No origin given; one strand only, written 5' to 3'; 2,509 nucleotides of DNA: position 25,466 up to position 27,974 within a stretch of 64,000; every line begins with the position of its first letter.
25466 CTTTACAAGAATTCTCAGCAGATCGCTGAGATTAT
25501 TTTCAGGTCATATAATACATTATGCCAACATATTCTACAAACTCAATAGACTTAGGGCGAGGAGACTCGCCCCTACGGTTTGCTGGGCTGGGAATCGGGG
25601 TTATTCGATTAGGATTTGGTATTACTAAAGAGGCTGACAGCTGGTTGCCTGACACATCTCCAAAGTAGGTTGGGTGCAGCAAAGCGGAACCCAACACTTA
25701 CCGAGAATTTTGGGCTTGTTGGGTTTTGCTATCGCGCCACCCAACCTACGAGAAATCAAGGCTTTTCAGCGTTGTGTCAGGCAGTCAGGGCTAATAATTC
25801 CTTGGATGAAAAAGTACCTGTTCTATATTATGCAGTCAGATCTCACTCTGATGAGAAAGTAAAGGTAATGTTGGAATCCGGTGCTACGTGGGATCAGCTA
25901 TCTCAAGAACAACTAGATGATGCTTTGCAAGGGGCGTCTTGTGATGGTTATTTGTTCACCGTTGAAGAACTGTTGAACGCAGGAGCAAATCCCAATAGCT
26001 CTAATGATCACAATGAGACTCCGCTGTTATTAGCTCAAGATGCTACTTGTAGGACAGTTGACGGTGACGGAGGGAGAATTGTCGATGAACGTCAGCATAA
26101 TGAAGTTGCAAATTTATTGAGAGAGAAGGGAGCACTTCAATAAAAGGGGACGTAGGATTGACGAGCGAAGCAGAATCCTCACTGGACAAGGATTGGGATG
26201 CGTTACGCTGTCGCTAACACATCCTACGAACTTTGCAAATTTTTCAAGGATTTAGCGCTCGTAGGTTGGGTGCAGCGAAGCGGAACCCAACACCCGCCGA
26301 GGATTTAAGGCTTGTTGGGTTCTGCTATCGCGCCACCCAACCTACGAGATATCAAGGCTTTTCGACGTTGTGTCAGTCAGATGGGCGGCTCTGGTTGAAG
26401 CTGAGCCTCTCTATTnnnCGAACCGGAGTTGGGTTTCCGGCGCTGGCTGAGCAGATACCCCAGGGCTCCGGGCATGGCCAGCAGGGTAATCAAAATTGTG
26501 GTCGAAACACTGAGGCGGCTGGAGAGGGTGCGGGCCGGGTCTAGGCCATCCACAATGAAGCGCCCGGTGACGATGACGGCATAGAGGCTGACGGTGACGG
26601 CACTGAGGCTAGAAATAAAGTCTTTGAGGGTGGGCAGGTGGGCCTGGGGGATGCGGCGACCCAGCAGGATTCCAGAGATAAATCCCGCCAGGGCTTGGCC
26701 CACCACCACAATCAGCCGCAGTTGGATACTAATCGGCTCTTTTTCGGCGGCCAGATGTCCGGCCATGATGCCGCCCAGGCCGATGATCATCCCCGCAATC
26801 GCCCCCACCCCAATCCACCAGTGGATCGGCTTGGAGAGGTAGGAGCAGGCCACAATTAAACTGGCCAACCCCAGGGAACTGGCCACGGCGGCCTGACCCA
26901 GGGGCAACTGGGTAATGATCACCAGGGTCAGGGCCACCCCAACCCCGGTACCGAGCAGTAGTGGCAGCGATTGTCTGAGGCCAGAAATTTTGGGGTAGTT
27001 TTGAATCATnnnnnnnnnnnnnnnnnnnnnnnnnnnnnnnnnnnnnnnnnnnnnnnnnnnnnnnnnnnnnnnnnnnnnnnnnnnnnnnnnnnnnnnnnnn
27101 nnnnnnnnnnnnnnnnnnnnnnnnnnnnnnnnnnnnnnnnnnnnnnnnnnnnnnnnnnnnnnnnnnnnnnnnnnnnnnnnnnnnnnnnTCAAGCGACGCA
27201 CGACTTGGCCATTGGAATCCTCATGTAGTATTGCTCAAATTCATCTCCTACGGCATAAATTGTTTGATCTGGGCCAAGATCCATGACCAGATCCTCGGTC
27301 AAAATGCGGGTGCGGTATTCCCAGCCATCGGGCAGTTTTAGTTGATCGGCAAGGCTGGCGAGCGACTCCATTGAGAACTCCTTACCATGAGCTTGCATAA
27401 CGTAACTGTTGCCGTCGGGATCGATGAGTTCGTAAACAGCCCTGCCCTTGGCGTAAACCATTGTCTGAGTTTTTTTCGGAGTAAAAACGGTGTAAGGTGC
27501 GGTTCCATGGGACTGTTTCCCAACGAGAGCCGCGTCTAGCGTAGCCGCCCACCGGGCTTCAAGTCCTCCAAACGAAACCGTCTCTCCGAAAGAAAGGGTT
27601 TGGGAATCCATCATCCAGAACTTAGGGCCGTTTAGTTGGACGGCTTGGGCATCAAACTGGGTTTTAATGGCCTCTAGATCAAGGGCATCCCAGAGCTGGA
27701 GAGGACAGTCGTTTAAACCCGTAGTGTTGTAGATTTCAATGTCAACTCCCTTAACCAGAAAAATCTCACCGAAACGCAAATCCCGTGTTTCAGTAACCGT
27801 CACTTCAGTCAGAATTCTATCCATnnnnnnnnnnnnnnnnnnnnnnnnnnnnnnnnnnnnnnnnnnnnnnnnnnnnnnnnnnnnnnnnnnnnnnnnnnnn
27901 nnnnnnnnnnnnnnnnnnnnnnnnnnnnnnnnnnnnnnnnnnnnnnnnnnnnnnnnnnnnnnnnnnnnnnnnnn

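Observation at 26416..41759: Putative AraC-controlled envelope-to-cytosol system for uptake and desulfation of a hydrophobic sulfated compound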

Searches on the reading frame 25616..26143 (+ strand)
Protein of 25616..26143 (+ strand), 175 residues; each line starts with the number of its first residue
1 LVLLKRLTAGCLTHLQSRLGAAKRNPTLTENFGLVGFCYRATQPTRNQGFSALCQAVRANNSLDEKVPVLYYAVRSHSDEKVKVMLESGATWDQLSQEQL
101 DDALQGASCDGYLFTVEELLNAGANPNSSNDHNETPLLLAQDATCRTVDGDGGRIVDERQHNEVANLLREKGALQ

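Call 5: search_protein_families(library=pfam, proteins=[window:25616-26143:+], max_evalue=0.01)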
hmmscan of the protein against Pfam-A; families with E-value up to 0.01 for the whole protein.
window:25616-26143:+ (175 aa): 3 families
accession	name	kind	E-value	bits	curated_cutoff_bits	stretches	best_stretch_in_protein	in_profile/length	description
PF12796.13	Ank_2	-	3.6e-06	27.9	27.3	1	70-141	1-68/90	Ankyrin repeats (3 copies)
PF00023.36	Ank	-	8.2e-06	26.3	21.1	0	104-130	6-32/33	Ankyrin repeat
PF13637.12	Ank_4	-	0.00072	20.3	22.7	0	110-140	7-37/50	Ankyrin repeats (many copies)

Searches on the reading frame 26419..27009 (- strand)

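Call 4: search_protein_families(library=pfam, proteins=[window:26419-27009:-], max_evalue=0.01)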
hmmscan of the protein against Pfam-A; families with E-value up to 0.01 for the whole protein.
seq(197 aa): 1 family
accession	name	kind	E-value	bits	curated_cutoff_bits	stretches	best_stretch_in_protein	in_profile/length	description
PF02233.22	PNTB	-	0.0065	15.9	31.7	0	70-178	25-132/456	NAD(P) transhydrogenase beta subunit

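Call 21: search_protein_families(library=ncbifam, proteins=[window:26419-27009:-], max_evalue=0.01)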
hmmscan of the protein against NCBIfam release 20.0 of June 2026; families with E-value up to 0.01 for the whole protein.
seq(197 aa): 0 families

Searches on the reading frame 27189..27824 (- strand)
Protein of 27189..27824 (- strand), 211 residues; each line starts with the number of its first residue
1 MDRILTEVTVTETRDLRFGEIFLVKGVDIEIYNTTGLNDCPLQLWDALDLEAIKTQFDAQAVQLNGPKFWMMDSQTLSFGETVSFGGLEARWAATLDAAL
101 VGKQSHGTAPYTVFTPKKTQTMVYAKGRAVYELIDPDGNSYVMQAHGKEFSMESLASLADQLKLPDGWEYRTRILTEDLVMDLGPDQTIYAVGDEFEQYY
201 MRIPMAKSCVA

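Call 4: search_protein_families(library=pfam, proteins=[window:27189-27824:-], max_evalue=0.01)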
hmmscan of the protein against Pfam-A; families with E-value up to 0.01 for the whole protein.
window:27189-27824:- (211 aa): 0 families

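Call 21: search_protein_families(library=ncbifam, proteins=[window:27189-27824:-], max_evalue=0.01)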
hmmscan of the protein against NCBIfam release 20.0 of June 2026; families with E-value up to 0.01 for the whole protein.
window:27189-27824:- (211 aa): 0 families

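Call 62: predict_structure(alignment_id=A3)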
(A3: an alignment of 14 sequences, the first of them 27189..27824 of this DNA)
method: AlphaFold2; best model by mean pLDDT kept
length: 211 residues; sequences in the alignment: 14
mean_pLDDT: 84.0   pTM: 0.80
mean pLDDT of the five models: 84.0, 80.1, 79.8, 79.7, 65.6
residues with pLDDT >= 90: 97; 70-90: 81; 50-70: 23; < 50: 10
segments of 3 or more residues with pLDDT < 50: 105-107, 207-211
pLDDT, mean of each block of 10 residues (from residue 1): 78 90 91 82 92 95 90 90 91 80 51 70 94 93 90 88 88 94 76 81 64 36
secondary structure, 60 per line:
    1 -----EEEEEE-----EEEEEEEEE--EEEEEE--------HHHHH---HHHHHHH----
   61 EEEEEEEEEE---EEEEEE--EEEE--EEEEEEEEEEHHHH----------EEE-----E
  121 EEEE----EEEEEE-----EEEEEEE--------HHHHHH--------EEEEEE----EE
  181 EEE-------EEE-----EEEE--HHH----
elements in order: E6-11 E17-25 E28-33 H42-46 H50-56 E61-70 E74-79 E82-85 E88-97 H98-101 E112-114 E120-124 E129-134 E140-146 H155-160 E169-174 E179-183 E191-193 E199-202

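Call 64: fold_search(model_id=the predicted structure, library=pdb)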
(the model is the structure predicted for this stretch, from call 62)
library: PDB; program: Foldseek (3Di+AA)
matches with E <= 10: 616; with E <= 0.001: 0
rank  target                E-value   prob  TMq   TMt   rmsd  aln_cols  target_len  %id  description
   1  3t0p_A                1.8e-02  0.10  0.14  0.11  16.5       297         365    7  Crystal structure of a Putative DNA polymerase III beta subunit (EUBREC_0002; ERE_29750) from Eubacterium rectale ATCC (released 2011-08-10)
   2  6v4s_C                1.3e-01  0.06  0.14  0.07  19.9       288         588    9  A Closed pore conformation of a Pentameic ligand-gated ion channel with additional N-terminal domain (released 2020-06-03)
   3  9m8u_A                1.3e-01  0.05  0.14  0.07  18.1       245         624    9  Cryo-EM structure of human SIDT1 (released 2026-03-18)
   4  8eyr_A                1.9e-01  0.04  0.11  0.05  28.1       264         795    8  Cryo-EM structure of two IGF1 bound full-length mouse IGF1R mutant (four glycine residues inserted in the alpha-CT; IG (released 2022-11-09)
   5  8av2_B                2.1e-01  0.05  0.14  0.14  16.2       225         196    8  Crystal structure for the FnIII module of mouse LEP-R in complex with the anti-LEP-R nanobody VHH-4.80 (released 2023-04-05)
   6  1c3k                  2.5e-01  0.05  0.11  0.16  16.5       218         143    6  CRYSTAL STRUCTURE OF HELIANTHUS TUBEROSUS LECTIN (released 2000-01-10)
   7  1c3n_A                2.8e-01  0.06  0.14  0.17  15.9       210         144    7  CRYSTAL STRUCTURE OF HELIANTHUS TUBEROSUS LECTIN COMPLEXED TO MAN(1-2)MAN (released 2000-01-10)
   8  8ite                  3.1e-01  0.05  0.14  0.12  15.5       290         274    6  Crystal structure of pE301R from African swine fever virus (released 2023-09-13)
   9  9kat_A                3.3e-01  0.04  0.14  0.13  16.7       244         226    9  Crystal structure of anti-sulfonylurea antibody scFv apo form (released 2025-04-16)
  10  2xhc                  3.5e-01  0.08  0.17  0.12  17.1       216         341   11  Crystal Structure of Thermotoga maritima N-utilization Substance G (NusG) (released 2011-06-29)
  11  2xha_A                3.5e-01  0.06  0.15  0.15  16.9       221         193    9  Crystal Structure of Domain 2 of Thermotoga maritima N-utilization Substance G (NusG) (released 2011-06-29)
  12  8yk5_B                3.9e-01  0.07  0.18  0.09  15.1       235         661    6  Structure of glycerophosphoethanolamine ethanolaminephosphodiesterase from Streptomyces sanglieri (released 2024-04-03)
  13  3nst                  3.9e-01  0.03  0.13  0.10  16.8       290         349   10  Crystal Structure of Salicylate 1,2-dioxygenase G106A mutant from Pseudoaminobacter salicylatoxidans (released 2011-07-13)
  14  7v3p_A                4.1e-01  0.03  0.12  0.05  25.3       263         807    9  Cryo-EM structure of the IGF1R/insulin complex (released 2022-08-17)
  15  5wce_A                4.5e-01  0.04  0.13  0.10  17.7       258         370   10  Caulobacter crescentus pol III beta (released 2017-07-26)
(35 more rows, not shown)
